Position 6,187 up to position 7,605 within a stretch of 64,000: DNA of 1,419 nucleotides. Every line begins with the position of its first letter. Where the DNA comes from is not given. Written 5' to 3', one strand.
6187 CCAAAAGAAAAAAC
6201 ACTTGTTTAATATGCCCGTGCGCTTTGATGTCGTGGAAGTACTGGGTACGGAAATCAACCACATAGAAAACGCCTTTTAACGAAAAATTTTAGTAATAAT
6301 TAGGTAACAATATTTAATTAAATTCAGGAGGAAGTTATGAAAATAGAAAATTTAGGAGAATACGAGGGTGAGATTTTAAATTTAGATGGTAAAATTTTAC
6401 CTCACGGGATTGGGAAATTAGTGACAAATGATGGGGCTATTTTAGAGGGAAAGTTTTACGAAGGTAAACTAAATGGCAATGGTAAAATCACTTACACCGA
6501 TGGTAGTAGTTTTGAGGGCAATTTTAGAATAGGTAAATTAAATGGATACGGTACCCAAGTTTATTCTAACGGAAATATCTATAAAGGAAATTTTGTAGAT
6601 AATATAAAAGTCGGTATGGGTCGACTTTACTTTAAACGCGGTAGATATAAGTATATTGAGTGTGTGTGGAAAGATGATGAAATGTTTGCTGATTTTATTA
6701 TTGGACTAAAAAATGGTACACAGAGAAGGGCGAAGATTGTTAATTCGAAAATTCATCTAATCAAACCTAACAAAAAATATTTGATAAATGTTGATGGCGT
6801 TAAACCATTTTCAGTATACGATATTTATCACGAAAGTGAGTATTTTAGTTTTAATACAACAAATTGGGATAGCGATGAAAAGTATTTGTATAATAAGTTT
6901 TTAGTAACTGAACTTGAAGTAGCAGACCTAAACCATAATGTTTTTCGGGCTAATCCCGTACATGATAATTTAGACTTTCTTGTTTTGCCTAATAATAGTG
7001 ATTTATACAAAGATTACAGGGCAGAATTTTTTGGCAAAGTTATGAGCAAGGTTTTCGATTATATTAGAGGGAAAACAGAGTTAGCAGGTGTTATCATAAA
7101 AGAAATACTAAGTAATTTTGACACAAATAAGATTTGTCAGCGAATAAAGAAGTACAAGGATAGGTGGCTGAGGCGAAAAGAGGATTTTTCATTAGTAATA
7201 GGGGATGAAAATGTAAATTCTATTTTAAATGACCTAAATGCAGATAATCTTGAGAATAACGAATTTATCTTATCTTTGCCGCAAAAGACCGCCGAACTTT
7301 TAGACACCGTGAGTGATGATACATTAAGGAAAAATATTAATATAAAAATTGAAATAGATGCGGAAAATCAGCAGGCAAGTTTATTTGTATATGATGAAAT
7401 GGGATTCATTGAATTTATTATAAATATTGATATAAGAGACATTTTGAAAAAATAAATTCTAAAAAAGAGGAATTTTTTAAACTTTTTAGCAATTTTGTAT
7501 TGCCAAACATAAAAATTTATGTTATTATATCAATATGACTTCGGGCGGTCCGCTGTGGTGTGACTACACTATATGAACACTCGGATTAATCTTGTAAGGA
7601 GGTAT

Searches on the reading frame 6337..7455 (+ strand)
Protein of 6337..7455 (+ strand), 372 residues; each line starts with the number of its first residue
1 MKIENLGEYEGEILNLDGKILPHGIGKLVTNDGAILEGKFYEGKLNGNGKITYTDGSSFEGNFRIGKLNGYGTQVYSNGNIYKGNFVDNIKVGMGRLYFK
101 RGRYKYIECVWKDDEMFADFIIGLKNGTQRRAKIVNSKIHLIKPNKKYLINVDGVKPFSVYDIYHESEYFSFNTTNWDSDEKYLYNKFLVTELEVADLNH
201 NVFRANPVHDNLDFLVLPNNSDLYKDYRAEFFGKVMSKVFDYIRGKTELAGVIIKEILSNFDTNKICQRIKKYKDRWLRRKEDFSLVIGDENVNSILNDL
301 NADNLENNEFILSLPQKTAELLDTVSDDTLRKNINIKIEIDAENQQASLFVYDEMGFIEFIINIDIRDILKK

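Call 13: search_protein_families(library=pfam, proteins=[window:6337-7455:+], max_evalue=0.001)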
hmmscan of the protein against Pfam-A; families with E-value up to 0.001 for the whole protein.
window:6337-7455:+ (372 aa): 1 family
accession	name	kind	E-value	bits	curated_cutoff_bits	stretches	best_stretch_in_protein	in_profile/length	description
PF02493.26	MORN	-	1.3e-12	47.2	22.5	0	59-80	1-22/23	MORN repeat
